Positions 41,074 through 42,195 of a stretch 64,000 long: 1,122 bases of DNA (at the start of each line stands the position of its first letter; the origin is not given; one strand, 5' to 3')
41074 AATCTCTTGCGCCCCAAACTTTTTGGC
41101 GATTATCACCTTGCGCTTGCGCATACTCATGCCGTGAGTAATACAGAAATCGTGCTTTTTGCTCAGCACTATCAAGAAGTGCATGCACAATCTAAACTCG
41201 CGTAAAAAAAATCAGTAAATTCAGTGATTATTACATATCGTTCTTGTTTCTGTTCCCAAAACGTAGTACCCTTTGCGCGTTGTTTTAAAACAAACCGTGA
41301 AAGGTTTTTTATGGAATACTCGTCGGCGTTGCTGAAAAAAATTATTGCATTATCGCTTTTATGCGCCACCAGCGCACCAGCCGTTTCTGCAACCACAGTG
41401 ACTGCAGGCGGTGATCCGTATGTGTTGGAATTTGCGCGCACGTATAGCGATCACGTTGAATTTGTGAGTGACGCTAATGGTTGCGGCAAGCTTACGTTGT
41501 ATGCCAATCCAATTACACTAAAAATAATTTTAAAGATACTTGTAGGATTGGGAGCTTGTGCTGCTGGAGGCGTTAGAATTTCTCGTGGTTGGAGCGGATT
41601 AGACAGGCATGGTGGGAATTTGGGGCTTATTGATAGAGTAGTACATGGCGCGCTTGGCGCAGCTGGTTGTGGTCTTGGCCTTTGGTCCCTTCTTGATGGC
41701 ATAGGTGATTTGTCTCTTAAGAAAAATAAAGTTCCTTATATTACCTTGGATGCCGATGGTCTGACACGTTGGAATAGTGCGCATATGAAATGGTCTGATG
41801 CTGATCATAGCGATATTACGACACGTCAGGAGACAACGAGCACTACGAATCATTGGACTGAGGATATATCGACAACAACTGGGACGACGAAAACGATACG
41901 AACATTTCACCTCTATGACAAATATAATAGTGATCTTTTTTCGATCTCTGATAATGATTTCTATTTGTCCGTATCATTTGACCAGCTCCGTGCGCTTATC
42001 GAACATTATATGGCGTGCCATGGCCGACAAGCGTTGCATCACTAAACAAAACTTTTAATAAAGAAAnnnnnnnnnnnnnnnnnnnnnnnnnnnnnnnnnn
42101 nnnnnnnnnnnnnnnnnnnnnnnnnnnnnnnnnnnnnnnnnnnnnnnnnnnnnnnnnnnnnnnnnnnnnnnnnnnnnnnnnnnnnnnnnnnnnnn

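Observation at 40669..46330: Four tandem paralogs of an uncharacterised membrane-anchored domain, the last fused to a giant ankyrin array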

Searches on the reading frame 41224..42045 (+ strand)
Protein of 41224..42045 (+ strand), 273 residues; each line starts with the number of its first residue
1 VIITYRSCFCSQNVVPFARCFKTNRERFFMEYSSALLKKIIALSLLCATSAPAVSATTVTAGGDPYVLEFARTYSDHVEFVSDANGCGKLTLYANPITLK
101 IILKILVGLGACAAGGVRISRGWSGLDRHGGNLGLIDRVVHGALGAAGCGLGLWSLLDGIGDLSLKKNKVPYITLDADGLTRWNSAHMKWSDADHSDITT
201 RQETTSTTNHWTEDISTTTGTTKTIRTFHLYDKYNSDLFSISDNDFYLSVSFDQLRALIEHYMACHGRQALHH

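Call 3: search_protein_families(library=pfam, proteins=[window:41224-42045:+], max_evalue=1)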
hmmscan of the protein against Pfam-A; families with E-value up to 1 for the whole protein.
window:41224-42045:+ (273 aa): 0 families

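Call 13: find_homologous_proteins(query=window:41311-42042:+, max_evalue=0.01)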
Query window:41311-42042:+ (244 aa): 4 proteins with E <= 0.01 among 990 candidates.
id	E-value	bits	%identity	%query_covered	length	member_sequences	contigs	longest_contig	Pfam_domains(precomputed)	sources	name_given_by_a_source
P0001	6.8e-161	551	100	100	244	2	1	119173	-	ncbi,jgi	ncbi:MAG: hypothetical protein WC630_01340 [Candidatus Babeliales bacterium]|jgi:hypothetical protei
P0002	1.1e-126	439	80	100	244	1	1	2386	-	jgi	jgi:hypothetical protein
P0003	4.8e-117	407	74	100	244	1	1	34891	-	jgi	jgi:hypothetical protein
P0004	1.2e-60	223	46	98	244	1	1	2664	-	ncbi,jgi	ncbi:MAG: hypothetical protein WC365_10280 [Candidatus Babeliales bacterium]|jgi:hypothetical protei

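Call 17: find_encoding_contigs(protein=P0003, flank=10000, max_places=4)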
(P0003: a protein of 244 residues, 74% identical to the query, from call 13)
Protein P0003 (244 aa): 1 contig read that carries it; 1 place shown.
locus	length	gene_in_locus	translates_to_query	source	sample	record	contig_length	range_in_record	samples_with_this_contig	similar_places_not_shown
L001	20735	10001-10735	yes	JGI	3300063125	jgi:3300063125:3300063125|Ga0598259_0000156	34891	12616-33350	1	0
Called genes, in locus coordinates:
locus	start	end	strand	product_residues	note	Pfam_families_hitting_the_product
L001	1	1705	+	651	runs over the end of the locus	PF13522:GATase_6, PF13537:GATase_7, PF00733:Asn_synthase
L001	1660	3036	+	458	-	-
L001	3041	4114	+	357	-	PF00483:NTP_transferase, PF12804:NTP_transf_3, PF22640:ManC_GMP_beta-helix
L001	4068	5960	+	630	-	-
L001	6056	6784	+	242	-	-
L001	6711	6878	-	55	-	-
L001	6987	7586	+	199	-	-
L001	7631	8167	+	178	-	-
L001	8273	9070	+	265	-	-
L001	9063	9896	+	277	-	-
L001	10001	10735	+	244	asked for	-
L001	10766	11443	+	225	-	-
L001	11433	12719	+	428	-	-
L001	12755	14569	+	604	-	-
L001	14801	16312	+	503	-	PF13191:AAA_16 (faint), PF05496:RuvB_N, PF27394:Aq_aa27 (weak), PF00004:AAA, PF07728:AAA_5 (weak), PF13401:AAA_22 (faint)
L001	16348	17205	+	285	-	-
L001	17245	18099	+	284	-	-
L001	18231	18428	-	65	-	-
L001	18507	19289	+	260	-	-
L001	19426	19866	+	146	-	PF01797:Y1_Tnp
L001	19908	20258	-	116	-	-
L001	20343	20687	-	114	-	-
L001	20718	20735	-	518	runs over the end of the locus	?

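Call 18: find_encoding_contigs(protein=P0004, flank=5000, max_places=4)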
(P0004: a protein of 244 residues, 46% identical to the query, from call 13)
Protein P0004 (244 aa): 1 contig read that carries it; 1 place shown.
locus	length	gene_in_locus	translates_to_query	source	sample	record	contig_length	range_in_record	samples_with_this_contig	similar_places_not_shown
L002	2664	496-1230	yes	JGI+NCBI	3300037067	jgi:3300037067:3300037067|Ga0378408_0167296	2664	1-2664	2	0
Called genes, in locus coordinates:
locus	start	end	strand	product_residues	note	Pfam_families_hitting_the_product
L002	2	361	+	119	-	?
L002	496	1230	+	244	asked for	-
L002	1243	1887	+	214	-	-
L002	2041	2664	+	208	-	?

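Call 27: search_protein_families(library=pfam, alignment_id=A2, max_evalue=10)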
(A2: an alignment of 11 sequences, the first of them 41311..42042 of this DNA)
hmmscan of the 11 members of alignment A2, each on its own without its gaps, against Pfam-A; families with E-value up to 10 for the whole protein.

A. member 1, window:41311-42042:+ (244 aa): 0 families

B. families by the number of members that match (of 11 scanned): 12 families
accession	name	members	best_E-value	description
PF09490.15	CbtA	1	0.0076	Probable cobalt transporter subunit (CbtA)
PF17763.6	Asparaginase_C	1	0.027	Glutaminase/Asparaginase C-terminal domain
PF14315.11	DUF4380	1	0.033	Domain of unknown function (DUF4380)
PF23226.1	Exo_endo_phos_PGAP2IP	1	0.055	PGAP2IP, C-terminal nuclease-like domain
PF04654.17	DUF599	1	0.14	Protein of unknown function, DUF599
PF05059.19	Orbi_VP4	1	0.15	Orbivirus VP4 core protein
PF00654.25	Voltage_CLC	1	0.15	Voltage gated chloride channel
PF17353.8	DUF5381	1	0.15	Family of unknown function (DUF5381)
PF21129.3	TibC_1st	1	0.21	Glycosyltransferase TibC, N-terminal domain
PF03231.18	Tospov_NS-S_N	1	0.21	Tospovirus non-structural protein NS-S-like, N-terminal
PF04307.19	YdjM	1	2.5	YdjM inner membrane protein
PF06724.16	DUF1206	1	4.8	Domain of Unknown Function (DUF1206)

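Call 35: search_protein_families(library=ncbifam, proteins=[window:41311-42042:+, L001:6987-7583:+, L001:8273-9067:+], max_evalue=10)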
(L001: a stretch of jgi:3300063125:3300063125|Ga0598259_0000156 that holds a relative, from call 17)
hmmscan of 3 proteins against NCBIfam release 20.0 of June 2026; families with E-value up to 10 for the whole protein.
window:41311-42042:+ (244 aa): 0 families

L001:6987-7583:+ (199 aa): 4 families
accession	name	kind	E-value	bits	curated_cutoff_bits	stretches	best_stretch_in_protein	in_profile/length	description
NF041635.1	STM3941_fam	subfamily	0.00037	20.4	40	1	21-134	7-109/157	STM3941 family protein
NF045712.1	sulf_resp_HmcD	equivalog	0.039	13.9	34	1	58-82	9-33/38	sulfate respiration complex protein HmcD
TIGR01167.1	LPXTG_anchor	domain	0.54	11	15.9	1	63-85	11-33/34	LPXTG cell wall anchor domain-containing protein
NF041554.1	SA1362_fam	subfamily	1.3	9.2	42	1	52-85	21-54/70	SA1362 family protein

L001:8273-9067:+ (265 aa): 0 families

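Call 36: predict_structure(alignment_id=A4)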
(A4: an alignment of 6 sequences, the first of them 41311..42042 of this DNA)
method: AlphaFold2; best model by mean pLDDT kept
length: 244 residues; sequences in the alignment: 6
mean_pLDDT: 70.7   pTM: 0.54
mean pLDDT of the five models: 70.7, 65.9, 63.0, 56.3, 45.8
residues with pLDDT >= 90: 17; 70-90: 124; 50-70: 72; < 50: 31
segments of 3 or more residues with pLDDT < 50: 1-4, 14-29, 241-244
pLDDT, mean of each block of 10 residues (from residue 1): 45 46 37 73 83 75 73 67 72 70 72 71 72 58 84 78 88 71 53 82 90 84 89 76 41
secondary structure, 60 per line:
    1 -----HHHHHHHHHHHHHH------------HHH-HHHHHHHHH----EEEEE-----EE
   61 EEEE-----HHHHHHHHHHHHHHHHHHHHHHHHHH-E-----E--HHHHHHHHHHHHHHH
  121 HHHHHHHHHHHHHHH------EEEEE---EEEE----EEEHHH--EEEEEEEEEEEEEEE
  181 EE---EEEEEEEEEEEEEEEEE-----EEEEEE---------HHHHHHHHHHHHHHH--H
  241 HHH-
elements in order: H6-19 H36-44 E49-53 E59-64 H70-95 H106-135 E142-146 E150-153 E158-160 E166-182 E186-202 E208-213 H223-237 H240-243

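Call 39: search_protein_representatives(alignment_id=A4)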
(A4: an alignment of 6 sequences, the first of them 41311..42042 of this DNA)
Query: 6 sequences, 243 profile positions. Proteins with E-value up to 0.001 (for the whole library): 94; up to 1e-10: 45; up to 1e-30: 9. The best 94 are listed.
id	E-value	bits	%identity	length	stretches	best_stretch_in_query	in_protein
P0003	2.8e-122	423.1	-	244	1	1-243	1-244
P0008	3.5e-87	308.2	-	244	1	2-240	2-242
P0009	8.1e-57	208.8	-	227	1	8-238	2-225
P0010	5.0e-55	202.9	-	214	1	1-238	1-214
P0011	2.8e-54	200.5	-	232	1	4-238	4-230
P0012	2.9e-33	131.7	-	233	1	21-241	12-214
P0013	1.0e-32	129.9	-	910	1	9-240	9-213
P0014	3.0e-32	128.3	-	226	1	2-239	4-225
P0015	3.7e-31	124.7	-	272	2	29-176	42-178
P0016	4.8e-30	121.1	-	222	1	12-239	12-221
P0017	4.4e-27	111.4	-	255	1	1-240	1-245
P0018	3.2e-25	105.3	-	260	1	30-240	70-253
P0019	1.4e-23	99.9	-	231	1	15-236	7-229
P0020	9.1e-23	97.3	-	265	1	1-240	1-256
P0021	1.8e-22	96.3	-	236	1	1-238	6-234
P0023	5.6e-22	94.7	-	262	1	37-239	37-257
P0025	1.9e-20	89.7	-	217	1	15-235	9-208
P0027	2.5e-19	86.1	-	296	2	27-176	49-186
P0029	6.5e-19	84.7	-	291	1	33-238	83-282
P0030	2.5e-18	82.8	-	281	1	32-240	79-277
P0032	8.3e-17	77.8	-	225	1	31-234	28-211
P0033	2.0e-16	76.6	-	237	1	5-240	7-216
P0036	2.4e-15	73.0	-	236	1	11-234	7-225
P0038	9.0e-15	71.1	-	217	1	7-235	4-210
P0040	1.6e-13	67.0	-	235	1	11-234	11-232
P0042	2.4e-13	66.4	-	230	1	30-238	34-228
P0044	5.0e-13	65.4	-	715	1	13-240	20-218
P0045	5.4e-13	65.3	-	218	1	33-236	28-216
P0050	5.6e-11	58.7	-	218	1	60-238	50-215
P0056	7.4e-10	55.0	-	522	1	3-240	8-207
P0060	2.3e-09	53.4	-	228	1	27-240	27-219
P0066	4.0e-09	52.6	-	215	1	7-236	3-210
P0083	2.3e-05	40.3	-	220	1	15-238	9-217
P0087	5.5e-05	39.1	-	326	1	49-212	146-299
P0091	9.4e-05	38.3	-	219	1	7-234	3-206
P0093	2.2e-04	37.1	-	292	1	41-232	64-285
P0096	2.7e-04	36.8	-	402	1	16-237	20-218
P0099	8.0e-04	35.3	-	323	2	57-234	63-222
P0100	9.9e-04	35.0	-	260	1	38-236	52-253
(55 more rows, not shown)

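Call 40: search_protein_families(library=pfam, proteins=[P0013, P0044, P0056, P0096, P0087, P0099, P0027, P0029, P0093, P0030], max_evalue=0.001)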
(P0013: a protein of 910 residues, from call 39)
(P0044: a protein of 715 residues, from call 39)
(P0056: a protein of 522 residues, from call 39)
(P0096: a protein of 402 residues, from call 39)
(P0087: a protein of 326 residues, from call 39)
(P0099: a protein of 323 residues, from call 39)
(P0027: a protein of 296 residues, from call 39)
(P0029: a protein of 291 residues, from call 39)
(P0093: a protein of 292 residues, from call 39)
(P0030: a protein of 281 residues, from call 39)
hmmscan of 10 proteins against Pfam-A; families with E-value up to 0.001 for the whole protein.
P0013 (910 aa): 7 families
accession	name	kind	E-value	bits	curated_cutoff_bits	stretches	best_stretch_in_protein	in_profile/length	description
PF12796.13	Ank_2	-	2.3e-122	400.3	27.3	10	688-775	1-87/90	Ankyrin repeats (3 copies)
PF00023.36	Ank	-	2.2e-109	351.4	21.1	11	585-616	2-33/33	Ankyrin repeat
PF13637.12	Ank_4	-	5.2e-84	274.7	22.7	8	622-671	1-50/50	Ankyrin repeats (many copies)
PF13857.12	Ank_5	-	4.2e-72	237.7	27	11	423-474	5-56/56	Ankyrin repeats (many copies)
PF13606.12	Ank_3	-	2.4e-59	189.8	22.3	2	650-678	1-29/30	Ankyrin repeat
PF24521.3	Ank_KRIT1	-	1.3e-28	100.1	80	2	650-740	17-108/149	KRIT1 ankyrin-repeats domain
PF23745.1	ANK_LRRK2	-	1.4e-16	61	27.5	0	658-738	38-114/130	LRRK2 ANK repeat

P0044 (715 aa): 7 families
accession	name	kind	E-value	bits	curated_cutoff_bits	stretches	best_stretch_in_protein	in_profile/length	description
PF12796.13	Ank_2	-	1.2e-88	292.2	27.3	7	560-646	1-84/90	Ankyrin repeats (3 copies)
PF00023.36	Ank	-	3.7e-59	193.8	21.1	6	588-619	1-32/33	Ankyrin repeat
PF13857.12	Ank_5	-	7.4e-45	150.9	27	7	399-453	1-56/56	Ankyrin repeats (many copies)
PF13637.12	Ank_4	-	1.1e-43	146.7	22.7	5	560-609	1-50/50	Ankyrin repeats (many copies)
PF13606.12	Ank_3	-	4.8e-27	91.1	22.3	0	588-617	1-30/30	Ankyrin repeat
PF24521.3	Ank_KRIT1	-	5.2e-17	62.4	80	2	282-370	19-108/149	KRIT1 ankyrin-repeats domain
PF23745.1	ANK_LRRK2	-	1e-14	54.9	27.5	0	279-367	29-113/130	LRRK2 ANK repeat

P0056 (522 aa): 6 families
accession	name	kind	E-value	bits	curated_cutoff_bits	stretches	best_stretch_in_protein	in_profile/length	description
PF12796.13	Ank_2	-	2.6e-58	195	27.3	4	283-374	1-89/90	Ankyrin repeats (3 copies)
PF00023.36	Ank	-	3e-52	172.1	21.1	6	345-375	2-32/33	Ankyrin repeat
PF13857.12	Ank_5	-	9.9e-38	128.2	27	4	333-382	5-53/56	Ankyrin repeats (many copies)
PF13637.12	Ank_4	-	2.7e-35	120.1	22.7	3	316-365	1-50/50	Ankyrin repeats (many copies)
PF13606.12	Ank_3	-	1.1e-31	105.3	22.3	0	345-373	2-30/30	Ankyrin repeat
PF24521.3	Ank_KRIT1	-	6.5e-11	42.6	80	1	306-401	13-108/149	KRIT1 ankyrin-repeats domain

P0096 (402 aa): 1 family
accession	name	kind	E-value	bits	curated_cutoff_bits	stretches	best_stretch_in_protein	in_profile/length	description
PF08238.18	Sel1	-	6.5e-38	128.2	30.7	4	267-301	1-35/36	Sel1 repeat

P0087 (326 aa): 0 families

P0099 (323 aa): 0 families

P0027 (296 aa): 0 families

P0029 (291 aa): 0 families

P0093 (292 aa): 0 families

P0030 (281 aa): 0 families

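Call 42: fold_search(model_id=the predicted structure, library=pdb)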
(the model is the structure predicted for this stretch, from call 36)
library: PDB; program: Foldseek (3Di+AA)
matches with E <= 10: 225; with E <= 0.001: 0
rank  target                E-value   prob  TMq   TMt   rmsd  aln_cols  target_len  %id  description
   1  2z4y_B                5.2e-01  0.20  0.17  0.16  22.6       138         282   12  S. cerevisiae geranylgeranyl pyrophosphate synthase in complex with magnesium and BPH-252 (released 2008-07-01)
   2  9q6a_B                8.2e-01  0.10  0.15  0.17  18.4       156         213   13  Crystal structure of octameric COMMD-like protein MBK5214510 from Flavobacteriaceae bacterium (released 2025-10-01)
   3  2f1m_A                1.0e+00  0.10  0.21  0.22  18.1       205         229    9  Conformational flexibility in the multidrug efflux system protein AcrA (released 2006-03-21)
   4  6h2f_E                1.3e+00  0.82  0.21  0.16   4.9        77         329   23  Structure of the pre-pore AhlB of the tripartite alpha-pore forming toxin, AHL, from Aeromonas hydrophila. (released 2019-07-10)
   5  9a2v_MODEL_1_A        1.3e+00  0.18  0.24  0.16  15.2       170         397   10  Model of E. coli AcrA by in-cell photo-crosslinking MS and deep learning (released 2023-02-24)
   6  5oki_B                1.4e+00  0.05  0.08  0.05  16.8        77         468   12  Crystal structure of the Ctf18-1-8 module from Ctf18-RFC in complex with a 63 kDa fragment of DNA Polymerase epsilon (released 2017-12-20)
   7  4tpz_B                1.6e+00  0.11  0.12  0.18  14.8        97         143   12  N-terminal domain of C. Reinhardtii SAS-6 homolog bld12p F145W (NN2) (released 2015-06-24)
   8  6u5b_g                1.6e+00  0.06  0.13  0.12  18.6       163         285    9  CryoEM Structure of Pyocin R2 - precontracted - baseplate (released 2020-04-15)
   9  8tsh_F                1.7e+00  0.14  0.22  0.20  11.9       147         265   12  S. thermodepolymerans KpsMT(E151Q)-KpsE in complex with ATP (released 2024-04-17)
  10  6khx_A                1.8e+00  0.11  0.11  0.13   7.3        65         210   17  Crystal structure of Prx from Akkermansia muciniphila (released 2020-02-19)
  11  6khx_E                1.9e+00  0.11  0.11  0.13   7.4        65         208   17  Crystal structure of Prx from Akkermansia muciniphila (released 2020-02-19)
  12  9bhc_B                2.0e+00  0.15  0.15  0.13   7.4        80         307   18  Salmonella undecaprenyl-phosphate 4-deoxy-4-formamido-L-arabinose transferase (ArnC) (released 2025-02-12)
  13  8tsh_L                2.0e+00  0.11  0.21  0.20  12.1       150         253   14  S. thermodepolymerans KpsMT(E151Q)-KpsE in complex with ATP (released 2024-04-17)
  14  2f1m_D                2.0e+00  0.10  0.23  0.25  19.8       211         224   12  Conformational flexibility in the multidrug efflux system protein AcrA (released 2006-03-21)
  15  8gtb_A                2.0e+00  0.06  0.10  0.14   6.9        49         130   14  Cryo-EM structure of the marine siphophage vB_DshS-R4C tail tube protein (released 2023-07-12)
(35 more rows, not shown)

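Call 44: list_cluster_members(proteins=[P0013, P0044, P0056, P0096, P0012, P0016, P0025, P0040, P0060, P0091])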
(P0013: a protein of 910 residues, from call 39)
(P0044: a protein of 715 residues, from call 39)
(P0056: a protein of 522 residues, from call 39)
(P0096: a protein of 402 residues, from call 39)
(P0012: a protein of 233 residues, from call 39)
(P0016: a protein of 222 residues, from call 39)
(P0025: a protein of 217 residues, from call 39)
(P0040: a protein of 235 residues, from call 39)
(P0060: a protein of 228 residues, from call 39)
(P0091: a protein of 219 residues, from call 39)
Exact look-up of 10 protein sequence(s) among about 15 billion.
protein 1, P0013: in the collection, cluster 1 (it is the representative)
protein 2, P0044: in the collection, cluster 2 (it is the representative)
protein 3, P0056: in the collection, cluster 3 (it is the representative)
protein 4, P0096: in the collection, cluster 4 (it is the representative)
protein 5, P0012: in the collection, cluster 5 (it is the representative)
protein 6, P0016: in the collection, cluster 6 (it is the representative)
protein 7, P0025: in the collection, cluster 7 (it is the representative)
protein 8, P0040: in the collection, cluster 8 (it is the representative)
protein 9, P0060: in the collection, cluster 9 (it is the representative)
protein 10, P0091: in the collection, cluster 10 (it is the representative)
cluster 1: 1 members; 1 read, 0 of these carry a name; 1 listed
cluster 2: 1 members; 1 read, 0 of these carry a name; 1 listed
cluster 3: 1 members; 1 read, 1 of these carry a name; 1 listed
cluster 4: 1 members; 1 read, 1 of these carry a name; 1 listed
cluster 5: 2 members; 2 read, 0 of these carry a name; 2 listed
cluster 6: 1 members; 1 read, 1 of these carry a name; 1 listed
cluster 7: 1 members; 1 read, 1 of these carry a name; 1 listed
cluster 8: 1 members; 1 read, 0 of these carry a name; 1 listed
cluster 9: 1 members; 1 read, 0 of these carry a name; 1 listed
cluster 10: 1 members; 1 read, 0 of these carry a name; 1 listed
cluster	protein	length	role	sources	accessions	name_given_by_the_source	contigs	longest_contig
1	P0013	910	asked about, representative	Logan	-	-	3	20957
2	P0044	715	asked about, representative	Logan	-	-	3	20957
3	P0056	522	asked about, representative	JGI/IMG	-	ankyrin repeat protein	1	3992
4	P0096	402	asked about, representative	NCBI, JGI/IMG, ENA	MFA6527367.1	MAG: tetratricopeptide repeat protein [Candidatus Babeliales bacterium]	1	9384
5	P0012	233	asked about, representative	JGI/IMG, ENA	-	-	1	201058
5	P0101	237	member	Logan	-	-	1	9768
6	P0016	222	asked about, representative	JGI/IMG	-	hypothetical protein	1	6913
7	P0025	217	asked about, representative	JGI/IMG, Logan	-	hypothetical protein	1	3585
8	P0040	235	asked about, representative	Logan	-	-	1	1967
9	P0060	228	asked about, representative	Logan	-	-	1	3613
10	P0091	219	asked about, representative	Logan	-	-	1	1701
